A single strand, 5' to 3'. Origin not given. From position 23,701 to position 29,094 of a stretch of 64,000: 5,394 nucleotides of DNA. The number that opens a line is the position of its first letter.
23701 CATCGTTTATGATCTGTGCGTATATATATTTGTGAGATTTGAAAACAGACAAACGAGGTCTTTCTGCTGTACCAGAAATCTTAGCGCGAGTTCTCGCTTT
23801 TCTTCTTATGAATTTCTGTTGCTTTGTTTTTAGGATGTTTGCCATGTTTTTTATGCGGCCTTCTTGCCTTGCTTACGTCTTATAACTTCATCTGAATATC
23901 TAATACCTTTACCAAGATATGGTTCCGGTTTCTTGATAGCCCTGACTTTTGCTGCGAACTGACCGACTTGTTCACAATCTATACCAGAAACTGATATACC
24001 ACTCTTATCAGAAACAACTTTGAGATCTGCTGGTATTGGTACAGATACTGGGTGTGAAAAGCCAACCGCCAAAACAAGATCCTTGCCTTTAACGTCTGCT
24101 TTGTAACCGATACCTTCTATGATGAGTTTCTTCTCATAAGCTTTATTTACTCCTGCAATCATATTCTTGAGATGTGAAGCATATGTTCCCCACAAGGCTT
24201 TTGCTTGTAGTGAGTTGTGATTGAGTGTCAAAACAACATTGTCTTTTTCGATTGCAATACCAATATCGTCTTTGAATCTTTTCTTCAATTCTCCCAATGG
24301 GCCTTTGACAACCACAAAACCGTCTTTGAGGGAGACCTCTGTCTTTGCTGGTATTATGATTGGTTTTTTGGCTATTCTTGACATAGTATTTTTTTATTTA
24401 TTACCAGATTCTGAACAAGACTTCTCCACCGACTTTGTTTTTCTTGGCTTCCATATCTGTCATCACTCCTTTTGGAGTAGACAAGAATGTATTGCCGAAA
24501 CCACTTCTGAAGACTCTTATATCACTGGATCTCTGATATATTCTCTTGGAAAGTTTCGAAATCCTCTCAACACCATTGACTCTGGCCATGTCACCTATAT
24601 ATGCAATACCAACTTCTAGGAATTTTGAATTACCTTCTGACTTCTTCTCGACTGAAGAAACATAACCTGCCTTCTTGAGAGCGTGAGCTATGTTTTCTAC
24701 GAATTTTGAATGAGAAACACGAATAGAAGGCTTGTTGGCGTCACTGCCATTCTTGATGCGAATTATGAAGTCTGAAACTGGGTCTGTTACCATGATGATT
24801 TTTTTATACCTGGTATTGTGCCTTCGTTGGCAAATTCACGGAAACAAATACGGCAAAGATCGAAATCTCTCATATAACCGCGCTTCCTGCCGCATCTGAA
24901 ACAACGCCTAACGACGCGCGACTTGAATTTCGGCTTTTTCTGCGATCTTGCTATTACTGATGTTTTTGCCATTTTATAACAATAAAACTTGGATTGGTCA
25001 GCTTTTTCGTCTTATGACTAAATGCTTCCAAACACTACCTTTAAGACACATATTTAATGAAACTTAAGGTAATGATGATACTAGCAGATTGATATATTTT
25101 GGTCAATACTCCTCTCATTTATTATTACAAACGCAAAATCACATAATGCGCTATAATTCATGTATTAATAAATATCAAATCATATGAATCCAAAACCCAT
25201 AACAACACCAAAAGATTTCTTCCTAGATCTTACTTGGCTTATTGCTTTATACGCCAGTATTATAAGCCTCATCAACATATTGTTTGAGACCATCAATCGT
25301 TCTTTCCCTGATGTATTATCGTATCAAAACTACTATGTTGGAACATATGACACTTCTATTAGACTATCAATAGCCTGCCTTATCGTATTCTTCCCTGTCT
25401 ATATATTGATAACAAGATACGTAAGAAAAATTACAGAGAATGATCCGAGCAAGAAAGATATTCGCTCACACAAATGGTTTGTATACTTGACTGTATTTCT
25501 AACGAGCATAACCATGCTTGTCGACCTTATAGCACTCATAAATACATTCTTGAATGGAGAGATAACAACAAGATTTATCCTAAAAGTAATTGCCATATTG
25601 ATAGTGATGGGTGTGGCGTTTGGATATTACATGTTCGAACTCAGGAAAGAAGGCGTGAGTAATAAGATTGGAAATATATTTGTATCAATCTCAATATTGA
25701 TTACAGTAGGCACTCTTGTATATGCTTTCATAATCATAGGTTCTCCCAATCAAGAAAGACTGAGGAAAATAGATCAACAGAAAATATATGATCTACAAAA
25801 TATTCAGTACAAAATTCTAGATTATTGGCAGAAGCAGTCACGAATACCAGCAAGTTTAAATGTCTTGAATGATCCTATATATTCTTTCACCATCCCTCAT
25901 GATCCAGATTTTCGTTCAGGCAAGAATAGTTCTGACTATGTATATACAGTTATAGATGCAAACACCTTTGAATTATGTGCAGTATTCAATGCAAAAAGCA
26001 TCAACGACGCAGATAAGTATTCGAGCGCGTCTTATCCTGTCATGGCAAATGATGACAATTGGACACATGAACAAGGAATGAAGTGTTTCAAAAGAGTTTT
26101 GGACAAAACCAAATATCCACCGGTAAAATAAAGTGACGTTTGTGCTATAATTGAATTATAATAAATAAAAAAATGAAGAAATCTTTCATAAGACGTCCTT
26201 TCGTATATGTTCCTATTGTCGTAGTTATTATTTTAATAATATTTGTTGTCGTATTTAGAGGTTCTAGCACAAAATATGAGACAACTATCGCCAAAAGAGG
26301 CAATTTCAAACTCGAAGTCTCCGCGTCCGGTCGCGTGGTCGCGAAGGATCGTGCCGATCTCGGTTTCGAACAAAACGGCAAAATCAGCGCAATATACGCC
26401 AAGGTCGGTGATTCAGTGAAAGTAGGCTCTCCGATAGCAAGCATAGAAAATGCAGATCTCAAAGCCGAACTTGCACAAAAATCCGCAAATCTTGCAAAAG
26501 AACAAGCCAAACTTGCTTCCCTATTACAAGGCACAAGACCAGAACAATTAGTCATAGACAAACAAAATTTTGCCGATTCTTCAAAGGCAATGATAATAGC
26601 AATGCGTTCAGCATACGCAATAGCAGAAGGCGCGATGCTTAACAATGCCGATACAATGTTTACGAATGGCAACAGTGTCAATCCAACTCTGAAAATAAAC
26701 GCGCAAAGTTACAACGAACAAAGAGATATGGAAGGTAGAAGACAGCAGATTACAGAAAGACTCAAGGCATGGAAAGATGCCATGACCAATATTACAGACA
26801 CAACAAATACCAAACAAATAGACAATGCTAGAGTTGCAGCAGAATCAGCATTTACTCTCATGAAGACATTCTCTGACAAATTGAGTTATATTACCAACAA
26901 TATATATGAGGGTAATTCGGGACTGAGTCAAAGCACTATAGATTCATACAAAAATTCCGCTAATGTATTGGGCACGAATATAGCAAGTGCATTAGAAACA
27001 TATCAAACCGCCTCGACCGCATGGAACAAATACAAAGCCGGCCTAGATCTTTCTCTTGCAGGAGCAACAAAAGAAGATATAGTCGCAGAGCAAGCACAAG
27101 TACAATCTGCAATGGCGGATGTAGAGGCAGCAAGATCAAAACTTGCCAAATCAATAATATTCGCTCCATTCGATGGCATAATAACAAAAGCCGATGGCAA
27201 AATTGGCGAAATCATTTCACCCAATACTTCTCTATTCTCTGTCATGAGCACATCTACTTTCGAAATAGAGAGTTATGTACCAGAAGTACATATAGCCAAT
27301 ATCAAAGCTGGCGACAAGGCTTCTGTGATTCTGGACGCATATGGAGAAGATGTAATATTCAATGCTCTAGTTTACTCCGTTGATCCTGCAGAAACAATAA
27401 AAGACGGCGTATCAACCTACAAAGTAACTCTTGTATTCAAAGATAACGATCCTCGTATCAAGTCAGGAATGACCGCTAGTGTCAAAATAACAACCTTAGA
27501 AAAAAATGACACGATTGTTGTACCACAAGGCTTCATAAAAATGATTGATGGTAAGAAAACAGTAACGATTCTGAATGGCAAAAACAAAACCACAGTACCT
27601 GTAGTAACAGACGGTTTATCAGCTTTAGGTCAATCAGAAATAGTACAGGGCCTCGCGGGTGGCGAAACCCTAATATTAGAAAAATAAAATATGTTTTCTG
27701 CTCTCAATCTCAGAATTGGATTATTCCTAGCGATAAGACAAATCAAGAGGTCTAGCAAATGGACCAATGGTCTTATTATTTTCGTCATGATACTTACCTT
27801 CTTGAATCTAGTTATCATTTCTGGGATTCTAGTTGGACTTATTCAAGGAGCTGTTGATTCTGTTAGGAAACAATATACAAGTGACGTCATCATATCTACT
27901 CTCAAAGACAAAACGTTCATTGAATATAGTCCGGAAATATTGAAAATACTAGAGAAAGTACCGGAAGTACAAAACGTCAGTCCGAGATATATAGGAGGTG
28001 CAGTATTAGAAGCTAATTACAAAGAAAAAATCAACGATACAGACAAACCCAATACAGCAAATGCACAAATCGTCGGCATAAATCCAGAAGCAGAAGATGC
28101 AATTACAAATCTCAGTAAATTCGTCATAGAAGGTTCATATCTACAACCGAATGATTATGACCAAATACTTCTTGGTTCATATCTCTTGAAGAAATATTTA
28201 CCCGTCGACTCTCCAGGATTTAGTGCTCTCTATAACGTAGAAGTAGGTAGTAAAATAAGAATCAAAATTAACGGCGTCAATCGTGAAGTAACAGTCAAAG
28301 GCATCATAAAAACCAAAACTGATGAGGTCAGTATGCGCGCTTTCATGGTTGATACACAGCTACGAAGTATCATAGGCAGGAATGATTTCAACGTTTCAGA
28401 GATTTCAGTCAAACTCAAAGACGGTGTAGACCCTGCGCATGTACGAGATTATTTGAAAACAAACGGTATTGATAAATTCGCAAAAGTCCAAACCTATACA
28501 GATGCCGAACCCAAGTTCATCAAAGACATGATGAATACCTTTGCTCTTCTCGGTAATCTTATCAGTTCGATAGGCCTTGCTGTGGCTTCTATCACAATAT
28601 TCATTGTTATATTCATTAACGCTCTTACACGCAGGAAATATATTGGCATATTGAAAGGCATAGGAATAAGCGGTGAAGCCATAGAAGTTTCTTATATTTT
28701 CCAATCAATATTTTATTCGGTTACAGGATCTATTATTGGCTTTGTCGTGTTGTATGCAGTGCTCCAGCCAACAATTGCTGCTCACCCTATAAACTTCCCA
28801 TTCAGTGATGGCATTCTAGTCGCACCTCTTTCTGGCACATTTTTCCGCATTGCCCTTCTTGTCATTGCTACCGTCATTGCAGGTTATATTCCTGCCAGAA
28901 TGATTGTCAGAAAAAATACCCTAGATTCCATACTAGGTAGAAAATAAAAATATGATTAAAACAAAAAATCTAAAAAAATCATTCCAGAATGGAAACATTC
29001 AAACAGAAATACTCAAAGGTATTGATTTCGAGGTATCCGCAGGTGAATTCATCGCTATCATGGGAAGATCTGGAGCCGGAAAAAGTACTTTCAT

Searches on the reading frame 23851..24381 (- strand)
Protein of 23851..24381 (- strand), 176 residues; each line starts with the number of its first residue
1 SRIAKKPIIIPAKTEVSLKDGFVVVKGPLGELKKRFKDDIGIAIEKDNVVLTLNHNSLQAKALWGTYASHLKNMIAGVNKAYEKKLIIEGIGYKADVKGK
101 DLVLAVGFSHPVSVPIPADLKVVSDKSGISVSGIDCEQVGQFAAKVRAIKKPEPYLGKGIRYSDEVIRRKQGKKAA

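Call 89: search_protein_families(library=pfam, proteins=[window:23851-24381:-], max_evalue=0.00001)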
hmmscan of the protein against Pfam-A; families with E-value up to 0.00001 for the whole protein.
window:23851-24381:- (176 aa): 1 family
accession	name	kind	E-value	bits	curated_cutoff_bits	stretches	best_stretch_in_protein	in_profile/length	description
PF00347.28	Ribosomal_L6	-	1.1e-32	113.1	27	2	90-162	2-79/80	Ribosomal protein L6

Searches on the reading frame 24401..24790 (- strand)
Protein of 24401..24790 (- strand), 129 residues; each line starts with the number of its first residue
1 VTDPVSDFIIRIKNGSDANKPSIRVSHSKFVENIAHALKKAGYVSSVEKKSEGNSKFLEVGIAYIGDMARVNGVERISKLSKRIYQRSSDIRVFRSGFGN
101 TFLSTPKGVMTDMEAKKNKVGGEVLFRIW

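Call 89: search_protein_families(library=pfam, proteins=[window:24401-24790:-], max_evalue=0.00001)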
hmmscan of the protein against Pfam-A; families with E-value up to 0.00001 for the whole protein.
window:24401-24790:- (129 aa): 1 family
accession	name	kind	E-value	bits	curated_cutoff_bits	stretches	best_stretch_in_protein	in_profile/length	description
PF00410.24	Ribosomal_S8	-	7e-33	113.7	24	1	3-129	1-126/126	Ribosomal protein S8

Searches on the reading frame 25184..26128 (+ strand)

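Call 89: search_protein_families(library=pfam, proteins=[window:25184-26128:+], max_evalue=0.00001)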
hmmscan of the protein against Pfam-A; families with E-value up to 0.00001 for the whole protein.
window:25184-26128:+ (315 aa): 1 family
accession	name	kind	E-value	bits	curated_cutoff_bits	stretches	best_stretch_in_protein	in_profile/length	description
PF18920.5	DUF5671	-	2.5e-21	76.4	28.4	1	12-143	2-131/132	Domain of unknown function (DUF5671)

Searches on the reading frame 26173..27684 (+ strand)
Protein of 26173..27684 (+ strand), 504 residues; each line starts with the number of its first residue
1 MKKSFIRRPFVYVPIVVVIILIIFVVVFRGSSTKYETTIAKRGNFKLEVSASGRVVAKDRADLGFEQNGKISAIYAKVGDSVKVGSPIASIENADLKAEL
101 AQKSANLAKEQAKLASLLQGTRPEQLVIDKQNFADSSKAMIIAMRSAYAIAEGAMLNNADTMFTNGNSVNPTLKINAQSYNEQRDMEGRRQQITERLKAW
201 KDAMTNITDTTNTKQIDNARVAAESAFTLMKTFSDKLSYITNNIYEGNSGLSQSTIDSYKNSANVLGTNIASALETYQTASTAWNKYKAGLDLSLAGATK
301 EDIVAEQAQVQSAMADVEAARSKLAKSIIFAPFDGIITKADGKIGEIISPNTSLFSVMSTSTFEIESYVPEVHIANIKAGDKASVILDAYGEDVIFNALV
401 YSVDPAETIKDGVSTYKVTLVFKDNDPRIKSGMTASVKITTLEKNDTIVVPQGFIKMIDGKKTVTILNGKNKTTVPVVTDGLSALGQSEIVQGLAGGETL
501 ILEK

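Call 79: search_protein_families(library=pfam, proteins=[window:26173-27684:+], max_evalue=0.001)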
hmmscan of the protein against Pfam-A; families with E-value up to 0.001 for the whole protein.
window:26173-27684:+ (504 aa): 3 families
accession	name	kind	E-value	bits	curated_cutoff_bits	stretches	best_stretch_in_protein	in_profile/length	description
PF13437.12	HlyD_3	-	3.3e-16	60.4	22.2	1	329-432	2-106/106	HlyD family secretion protein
PF16576.10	HlyD_D23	-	4e-14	52.8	30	1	269-435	55-214/214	Barrel-sandwich domain of CusB or HlyD membrane-fusion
PF12700.13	HlyD_2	-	4.3e-05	22.9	25.1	1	10-111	15-114/416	HlyD family secretion protein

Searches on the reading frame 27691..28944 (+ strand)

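Call 89: search_protein_families(library=pfam, proteins=[window:27691-28944:+], max_evalue=0.00001)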
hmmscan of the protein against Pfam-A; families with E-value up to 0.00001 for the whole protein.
window:27691-28944:+ (418 aa): 2 families
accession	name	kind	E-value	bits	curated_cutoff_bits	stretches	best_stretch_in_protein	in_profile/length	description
PF12704.14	MacB_PCD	-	4e-14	53.8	27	1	47-256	18-205/207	MacB-like periplasmic core domain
PF02687.27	FtsX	-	1.2e-09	38.7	25.5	1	290-409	2-119/120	FtsX-like permease C-terminal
